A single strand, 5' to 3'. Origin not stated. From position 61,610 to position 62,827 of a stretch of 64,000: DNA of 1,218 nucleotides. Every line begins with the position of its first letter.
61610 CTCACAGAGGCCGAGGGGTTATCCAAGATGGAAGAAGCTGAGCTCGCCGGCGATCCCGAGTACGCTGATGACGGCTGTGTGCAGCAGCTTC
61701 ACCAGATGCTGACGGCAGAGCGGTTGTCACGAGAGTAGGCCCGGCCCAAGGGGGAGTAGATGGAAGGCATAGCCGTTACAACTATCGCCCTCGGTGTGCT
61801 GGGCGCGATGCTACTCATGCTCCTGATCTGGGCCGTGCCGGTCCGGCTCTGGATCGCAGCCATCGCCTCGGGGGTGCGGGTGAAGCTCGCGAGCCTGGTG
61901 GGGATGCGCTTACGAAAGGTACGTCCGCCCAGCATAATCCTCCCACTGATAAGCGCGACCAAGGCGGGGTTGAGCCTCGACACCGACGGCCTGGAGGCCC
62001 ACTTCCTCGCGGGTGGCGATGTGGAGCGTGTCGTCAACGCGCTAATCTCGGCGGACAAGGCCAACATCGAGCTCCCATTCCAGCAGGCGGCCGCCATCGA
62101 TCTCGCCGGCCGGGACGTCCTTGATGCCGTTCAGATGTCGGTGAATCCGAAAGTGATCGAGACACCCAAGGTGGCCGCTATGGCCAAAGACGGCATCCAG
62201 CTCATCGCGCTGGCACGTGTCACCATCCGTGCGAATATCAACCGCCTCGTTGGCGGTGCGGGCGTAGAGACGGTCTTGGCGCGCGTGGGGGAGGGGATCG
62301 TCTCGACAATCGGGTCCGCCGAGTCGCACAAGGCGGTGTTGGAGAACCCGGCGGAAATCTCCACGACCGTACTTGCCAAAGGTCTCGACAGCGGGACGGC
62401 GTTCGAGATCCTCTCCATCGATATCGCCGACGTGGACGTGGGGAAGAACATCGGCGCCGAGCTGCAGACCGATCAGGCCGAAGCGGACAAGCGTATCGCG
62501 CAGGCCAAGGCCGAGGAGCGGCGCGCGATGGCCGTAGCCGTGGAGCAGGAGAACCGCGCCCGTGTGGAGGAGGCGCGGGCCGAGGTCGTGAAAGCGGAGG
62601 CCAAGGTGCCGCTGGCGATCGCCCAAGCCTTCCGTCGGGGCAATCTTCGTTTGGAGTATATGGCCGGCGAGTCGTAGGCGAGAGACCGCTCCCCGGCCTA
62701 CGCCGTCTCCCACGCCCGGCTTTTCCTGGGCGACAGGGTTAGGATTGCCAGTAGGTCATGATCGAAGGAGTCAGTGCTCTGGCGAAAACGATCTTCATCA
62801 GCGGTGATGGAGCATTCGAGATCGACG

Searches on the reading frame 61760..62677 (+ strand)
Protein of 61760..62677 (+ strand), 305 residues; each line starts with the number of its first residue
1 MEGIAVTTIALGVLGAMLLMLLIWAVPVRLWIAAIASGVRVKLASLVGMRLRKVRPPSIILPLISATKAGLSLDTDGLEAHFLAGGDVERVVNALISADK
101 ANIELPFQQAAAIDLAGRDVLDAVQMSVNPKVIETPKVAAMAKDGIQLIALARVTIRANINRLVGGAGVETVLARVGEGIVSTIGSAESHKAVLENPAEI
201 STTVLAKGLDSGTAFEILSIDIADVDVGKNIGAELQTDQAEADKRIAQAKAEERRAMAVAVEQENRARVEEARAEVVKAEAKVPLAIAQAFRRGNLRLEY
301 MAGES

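Call 9: search_protein_families(library=pfam, proteins=[window:61760-62677:+], max_evalue=0.001)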
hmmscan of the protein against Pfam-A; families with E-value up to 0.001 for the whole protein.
window:61760-62677:+ (305 aa): 1 family
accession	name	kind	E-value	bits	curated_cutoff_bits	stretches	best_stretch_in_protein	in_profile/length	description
PF12127.13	FloA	-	8.5e-140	465.7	34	1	12-297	5-290/314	Flotillin-like protein FloA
